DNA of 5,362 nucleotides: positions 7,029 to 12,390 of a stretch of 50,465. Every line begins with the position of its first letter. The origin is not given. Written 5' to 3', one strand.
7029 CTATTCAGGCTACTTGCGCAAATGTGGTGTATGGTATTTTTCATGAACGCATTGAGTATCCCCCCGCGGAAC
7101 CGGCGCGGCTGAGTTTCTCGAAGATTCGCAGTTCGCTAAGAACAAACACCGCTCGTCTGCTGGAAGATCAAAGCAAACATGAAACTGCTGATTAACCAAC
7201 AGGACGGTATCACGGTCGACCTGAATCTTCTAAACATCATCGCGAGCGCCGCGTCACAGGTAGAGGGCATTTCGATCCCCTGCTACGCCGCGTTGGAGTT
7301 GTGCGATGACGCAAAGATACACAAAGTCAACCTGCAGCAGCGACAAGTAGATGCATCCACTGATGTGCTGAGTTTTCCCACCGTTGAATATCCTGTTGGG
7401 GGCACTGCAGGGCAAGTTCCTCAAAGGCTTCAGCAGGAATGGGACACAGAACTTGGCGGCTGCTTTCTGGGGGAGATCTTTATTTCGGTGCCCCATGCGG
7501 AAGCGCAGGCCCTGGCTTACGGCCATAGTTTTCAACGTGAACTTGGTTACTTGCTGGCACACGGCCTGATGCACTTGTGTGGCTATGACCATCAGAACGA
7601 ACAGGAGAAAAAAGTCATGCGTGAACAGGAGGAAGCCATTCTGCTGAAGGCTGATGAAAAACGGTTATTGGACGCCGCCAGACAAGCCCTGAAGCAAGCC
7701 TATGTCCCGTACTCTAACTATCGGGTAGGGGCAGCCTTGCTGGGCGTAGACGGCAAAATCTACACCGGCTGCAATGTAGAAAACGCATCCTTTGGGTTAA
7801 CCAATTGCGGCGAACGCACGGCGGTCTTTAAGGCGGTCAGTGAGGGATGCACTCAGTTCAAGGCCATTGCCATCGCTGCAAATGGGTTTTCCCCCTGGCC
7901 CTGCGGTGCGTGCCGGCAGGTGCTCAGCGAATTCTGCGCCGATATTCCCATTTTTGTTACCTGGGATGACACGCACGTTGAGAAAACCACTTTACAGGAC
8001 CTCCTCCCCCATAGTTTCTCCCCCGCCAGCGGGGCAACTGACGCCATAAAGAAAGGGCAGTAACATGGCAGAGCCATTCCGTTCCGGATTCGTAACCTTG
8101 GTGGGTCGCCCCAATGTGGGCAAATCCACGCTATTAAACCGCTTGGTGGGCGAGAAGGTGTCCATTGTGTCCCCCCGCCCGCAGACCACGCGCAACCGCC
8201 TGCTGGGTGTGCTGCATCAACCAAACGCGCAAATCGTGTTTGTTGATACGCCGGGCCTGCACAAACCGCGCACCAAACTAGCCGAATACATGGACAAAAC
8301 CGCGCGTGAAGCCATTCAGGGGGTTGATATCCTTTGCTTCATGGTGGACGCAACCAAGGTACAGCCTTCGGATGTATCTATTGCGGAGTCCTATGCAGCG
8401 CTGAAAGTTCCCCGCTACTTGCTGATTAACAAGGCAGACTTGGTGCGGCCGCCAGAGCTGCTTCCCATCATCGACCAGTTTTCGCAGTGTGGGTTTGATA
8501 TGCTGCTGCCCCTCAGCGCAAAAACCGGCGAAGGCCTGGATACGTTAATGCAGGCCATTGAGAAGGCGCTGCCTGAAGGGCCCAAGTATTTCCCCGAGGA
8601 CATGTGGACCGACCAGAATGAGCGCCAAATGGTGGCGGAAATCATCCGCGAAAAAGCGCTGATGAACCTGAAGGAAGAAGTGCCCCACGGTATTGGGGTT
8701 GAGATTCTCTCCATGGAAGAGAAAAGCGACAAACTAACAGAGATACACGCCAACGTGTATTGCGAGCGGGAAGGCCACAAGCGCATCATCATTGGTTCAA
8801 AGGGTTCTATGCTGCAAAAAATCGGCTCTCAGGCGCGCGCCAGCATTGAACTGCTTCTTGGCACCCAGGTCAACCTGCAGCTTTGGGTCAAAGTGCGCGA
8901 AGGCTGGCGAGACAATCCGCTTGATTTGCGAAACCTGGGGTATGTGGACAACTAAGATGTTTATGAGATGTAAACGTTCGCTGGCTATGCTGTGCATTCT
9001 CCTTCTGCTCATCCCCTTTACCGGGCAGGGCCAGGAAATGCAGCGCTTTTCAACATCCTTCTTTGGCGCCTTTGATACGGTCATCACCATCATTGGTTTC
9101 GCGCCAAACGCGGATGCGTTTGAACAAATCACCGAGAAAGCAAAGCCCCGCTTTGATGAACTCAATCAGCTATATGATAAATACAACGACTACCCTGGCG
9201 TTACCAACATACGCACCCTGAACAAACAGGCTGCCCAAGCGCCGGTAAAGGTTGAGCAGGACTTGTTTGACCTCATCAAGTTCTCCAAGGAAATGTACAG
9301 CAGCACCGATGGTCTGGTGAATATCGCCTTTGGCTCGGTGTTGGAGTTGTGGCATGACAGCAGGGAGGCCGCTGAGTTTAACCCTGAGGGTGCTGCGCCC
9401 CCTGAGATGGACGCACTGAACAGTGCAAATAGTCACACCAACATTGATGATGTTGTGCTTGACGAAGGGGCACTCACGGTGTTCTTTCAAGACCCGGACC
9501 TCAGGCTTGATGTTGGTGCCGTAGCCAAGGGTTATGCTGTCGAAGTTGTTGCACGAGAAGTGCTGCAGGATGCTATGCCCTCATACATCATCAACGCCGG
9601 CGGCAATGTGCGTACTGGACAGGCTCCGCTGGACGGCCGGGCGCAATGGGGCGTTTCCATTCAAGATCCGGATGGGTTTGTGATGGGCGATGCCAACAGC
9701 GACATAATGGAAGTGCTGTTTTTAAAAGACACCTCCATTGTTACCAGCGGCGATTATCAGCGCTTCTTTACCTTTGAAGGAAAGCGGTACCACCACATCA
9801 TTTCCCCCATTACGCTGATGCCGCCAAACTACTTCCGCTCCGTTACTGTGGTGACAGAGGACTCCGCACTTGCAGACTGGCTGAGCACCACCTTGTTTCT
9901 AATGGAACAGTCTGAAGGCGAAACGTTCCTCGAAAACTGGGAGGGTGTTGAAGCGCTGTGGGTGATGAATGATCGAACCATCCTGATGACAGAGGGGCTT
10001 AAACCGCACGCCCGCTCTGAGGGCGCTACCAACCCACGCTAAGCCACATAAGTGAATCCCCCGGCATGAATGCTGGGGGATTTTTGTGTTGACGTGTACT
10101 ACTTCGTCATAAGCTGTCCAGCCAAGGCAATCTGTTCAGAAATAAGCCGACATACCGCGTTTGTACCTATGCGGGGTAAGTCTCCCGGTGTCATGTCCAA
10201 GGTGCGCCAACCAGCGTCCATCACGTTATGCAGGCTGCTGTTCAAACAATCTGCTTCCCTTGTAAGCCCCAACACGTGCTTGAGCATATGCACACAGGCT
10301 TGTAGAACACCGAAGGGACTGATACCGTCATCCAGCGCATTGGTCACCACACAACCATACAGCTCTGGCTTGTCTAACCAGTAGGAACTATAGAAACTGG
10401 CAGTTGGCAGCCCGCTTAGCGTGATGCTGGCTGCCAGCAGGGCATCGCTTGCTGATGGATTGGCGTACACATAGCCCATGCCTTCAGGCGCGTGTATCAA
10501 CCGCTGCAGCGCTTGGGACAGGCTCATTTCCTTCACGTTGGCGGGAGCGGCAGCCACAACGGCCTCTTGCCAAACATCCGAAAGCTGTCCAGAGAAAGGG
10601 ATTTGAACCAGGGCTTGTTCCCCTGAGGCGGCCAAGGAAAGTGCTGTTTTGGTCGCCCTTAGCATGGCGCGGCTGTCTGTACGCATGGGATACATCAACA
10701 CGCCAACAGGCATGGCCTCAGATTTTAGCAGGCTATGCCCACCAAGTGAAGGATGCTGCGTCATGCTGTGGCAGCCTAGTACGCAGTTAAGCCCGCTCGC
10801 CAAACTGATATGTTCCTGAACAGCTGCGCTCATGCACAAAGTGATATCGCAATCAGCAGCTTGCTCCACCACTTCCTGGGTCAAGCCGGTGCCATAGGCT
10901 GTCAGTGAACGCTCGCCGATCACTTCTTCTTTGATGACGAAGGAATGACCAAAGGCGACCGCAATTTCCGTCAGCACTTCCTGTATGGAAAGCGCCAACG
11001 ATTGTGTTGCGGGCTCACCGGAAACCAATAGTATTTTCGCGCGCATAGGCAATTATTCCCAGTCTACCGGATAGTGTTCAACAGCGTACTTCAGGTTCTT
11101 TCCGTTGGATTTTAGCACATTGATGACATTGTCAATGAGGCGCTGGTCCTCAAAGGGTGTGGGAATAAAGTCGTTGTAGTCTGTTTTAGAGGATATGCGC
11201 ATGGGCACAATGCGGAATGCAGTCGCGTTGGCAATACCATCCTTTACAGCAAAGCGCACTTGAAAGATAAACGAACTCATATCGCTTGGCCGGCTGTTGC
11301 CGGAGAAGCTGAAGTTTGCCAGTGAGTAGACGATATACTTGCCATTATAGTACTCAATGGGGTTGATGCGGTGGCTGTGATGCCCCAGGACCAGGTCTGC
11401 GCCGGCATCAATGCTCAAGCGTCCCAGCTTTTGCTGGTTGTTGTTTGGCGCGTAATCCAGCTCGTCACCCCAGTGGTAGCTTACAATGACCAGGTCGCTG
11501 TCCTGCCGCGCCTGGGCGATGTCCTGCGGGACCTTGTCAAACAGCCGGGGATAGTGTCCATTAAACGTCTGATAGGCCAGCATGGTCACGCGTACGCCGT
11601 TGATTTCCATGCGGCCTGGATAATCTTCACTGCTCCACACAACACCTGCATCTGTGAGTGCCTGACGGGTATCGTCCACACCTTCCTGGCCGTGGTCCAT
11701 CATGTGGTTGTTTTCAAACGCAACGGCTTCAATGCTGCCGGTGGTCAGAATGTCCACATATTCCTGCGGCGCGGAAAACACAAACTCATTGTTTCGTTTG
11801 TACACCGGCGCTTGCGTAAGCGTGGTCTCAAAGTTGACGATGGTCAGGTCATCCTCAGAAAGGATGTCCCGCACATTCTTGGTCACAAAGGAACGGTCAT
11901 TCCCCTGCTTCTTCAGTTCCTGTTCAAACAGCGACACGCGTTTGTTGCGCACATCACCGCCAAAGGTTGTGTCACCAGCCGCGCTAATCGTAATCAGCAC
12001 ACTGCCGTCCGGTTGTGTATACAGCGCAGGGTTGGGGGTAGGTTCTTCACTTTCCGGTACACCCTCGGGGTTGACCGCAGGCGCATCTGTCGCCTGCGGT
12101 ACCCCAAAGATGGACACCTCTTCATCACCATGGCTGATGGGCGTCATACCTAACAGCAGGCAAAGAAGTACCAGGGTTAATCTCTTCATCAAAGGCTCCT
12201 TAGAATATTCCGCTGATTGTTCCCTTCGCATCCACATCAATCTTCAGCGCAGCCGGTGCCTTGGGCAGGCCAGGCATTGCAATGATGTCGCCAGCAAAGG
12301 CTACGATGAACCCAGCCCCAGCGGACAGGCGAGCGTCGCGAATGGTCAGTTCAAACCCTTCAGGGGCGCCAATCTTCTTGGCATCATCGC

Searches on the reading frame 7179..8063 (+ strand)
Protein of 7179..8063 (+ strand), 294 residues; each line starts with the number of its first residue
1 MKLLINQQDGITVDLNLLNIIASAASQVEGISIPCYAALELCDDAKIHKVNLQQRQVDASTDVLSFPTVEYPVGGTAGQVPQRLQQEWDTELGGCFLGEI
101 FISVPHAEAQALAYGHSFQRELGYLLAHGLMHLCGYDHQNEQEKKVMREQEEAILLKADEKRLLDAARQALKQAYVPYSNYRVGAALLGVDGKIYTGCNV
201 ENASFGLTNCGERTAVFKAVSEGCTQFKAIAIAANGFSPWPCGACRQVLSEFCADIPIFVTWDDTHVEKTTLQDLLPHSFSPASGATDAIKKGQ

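Call 9: search_protein_families(library=pfam, proteins=[window:7179-8063:+], max_evalue=0.0001)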
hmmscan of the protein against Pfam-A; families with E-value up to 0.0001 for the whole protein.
window:7179-8063:+ (294 aa): 3 families
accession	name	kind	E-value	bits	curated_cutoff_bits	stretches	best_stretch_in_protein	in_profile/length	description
PF02130.23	YbeY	-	1.2e-35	122.7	25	1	21-156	14-127/129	Endoribonuclease YbeY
PF00383.29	dCMP_cyt_deam_1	-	6.8e-16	58.5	25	1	160-254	4-95/102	Cytidine and deoxycytidylate deaminase zinc-binding region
PF08211.18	dCMP_cyt_deam_2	-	9.1e-10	39.3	25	1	143-229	25-109/130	Cytidine and deoxycytidylate deaminase zinc-binding region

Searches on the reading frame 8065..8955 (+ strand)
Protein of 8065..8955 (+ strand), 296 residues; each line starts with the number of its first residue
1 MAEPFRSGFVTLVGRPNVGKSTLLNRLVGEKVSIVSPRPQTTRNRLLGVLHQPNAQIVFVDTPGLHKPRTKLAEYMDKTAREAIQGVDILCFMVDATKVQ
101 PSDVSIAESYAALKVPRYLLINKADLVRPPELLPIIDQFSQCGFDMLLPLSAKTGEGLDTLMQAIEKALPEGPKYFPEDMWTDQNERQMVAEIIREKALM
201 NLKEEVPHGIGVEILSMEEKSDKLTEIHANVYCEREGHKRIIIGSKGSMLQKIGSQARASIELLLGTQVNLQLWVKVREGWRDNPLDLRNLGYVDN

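Call 9: search_protein_families(library=pfam, proteins=[window:8065-8955:+], max_evalue=0.0001)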
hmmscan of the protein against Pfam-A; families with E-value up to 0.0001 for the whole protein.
window:8065-8955:+ (296 aa): 8 families
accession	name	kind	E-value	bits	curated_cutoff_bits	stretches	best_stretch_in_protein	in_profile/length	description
PF01926.29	MMR_HSR1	-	6.9e-26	91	21.9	1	10-123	2-113/113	50S ribosome-binding GTPase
PF07650.23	KH_2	-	7.9e-19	67.7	22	1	205-282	1-78/78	KH domain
PF02421.24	FeoB_N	-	2.6e-11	43.7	27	1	10-165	3-156/156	Ferrous iron transport protein B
PF00350.29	Dynamin_N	-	1.1e-10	42.3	27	0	10-43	1-34/168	Dynamin family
PF03193.22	RsgA_GTPase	-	4.7e-10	40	30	1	6-68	105-171/174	RsgA GTPase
PF00009.33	GTP_EFTU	-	1.4e-09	38.3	26.5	1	52-170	66-187/188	Elongation factor Tu GTP binding domain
PF09439.16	SRPRB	-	2.2e-05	24.4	25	1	10-109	6-95/178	Signal recognition particle receptor beta subunit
PF04548.22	AIG1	-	6.1e-05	22.9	27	0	11-106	4-103/212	AIG1 family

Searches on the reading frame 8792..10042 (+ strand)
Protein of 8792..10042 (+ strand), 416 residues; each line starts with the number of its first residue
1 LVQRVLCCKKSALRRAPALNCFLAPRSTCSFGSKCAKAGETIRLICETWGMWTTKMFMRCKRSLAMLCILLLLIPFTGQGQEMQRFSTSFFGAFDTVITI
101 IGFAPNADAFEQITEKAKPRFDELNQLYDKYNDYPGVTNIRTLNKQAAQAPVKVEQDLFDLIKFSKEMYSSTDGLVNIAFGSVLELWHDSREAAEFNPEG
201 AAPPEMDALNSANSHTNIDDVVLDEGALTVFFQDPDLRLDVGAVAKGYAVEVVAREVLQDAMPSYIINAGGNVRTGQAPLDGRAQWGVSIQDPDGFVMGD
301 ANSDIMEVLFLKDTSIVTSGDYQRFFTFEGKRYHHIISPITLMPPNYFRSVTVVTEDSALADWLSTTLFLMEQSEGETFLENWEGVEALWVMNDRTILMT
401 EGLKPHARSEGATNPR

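Call 9: search_protein_families(library=pfam, proteins=[window:8792-10042:+], max_evalue=0.0001)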
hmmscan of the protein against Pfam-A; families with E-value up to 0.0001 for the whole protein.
window:8792-10042:+ (416 aa): 1 family
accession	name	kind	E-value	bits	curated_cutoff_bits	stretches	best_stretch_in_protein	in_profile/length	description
PF02424.20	ApbE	-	5.8e-65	219.9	25.6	1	95-390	2-266/266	ApbE family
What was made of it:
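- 8957..10042 (+): ApbE flavin transferase with an N-terminal signal/anchor (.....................). It is the presumed enzyme that flavinylates RnfG and RnfD. PF02424 220 bits (call 9).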

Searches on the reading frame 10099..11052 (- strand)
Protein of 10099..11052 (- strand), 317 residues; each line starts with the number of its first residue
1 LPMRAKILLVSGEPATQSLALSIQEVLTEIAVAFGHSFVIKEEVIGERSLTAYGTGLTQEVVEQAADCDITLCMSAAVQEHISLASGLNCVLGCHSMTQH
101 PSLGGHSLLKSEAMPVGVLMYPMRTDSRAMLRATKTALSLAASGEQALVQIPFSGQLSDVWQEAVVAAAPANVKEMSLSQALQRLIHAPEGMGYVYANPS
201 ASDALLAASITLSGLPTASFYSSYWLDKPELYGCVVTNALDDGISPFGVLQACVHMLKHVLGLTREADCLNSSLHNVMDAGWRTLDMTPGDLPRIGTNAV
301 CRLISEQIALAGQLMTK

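Call 9: search_protein_families(library=pfam, proteins=[window:10099-11052:-], max_evalue=0.0001)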
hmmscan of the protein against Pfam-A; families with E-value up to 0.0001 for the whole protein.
window:10099-11052:- (317 aa): 1 family
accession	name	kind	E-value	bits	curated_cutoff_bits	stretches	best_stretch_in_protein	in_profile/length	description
PF00180.25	Iso_dh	-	2.9e-07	30.5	27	0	231-290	276-335/348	Isocitrate/isopropylmalate dehydrogenase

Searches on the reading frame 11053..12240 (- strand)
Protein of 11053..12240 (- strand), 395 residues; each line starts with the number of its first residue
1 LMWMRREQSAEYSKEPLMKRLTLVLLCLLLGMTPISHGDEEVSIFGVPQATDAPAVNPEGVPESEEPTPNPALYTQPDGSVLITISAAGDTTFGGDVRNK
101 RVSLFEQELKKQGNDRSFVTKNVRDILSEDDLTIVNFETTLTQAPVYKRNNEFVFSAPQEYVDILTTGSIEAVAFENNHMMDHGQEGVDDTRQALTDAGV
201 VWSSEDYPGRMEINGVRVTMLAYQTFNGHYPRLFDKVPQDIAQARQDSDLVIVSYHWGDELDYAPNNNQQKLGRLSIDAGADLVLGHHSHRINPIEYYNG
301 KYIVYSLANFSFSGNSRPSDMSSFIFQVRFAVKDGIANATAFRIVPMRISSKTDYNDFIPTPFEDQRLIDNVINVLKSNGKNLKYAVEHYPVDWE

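Call 9: search_protein_families(library=pfam, proteins=[window:11053-12240:-], max_evalue=0.0001)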
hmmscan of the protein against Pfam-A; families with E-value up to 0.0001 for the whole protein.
window:11053-12240:- (395 aa): 1 family
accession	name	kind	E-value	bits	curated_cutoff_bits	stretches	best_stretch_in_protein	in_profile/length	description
PF09587.15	PGA_cap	-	4.2e-50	171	27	1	84-312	1-253/255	Bacterial capsule synthesis protein PGA_cap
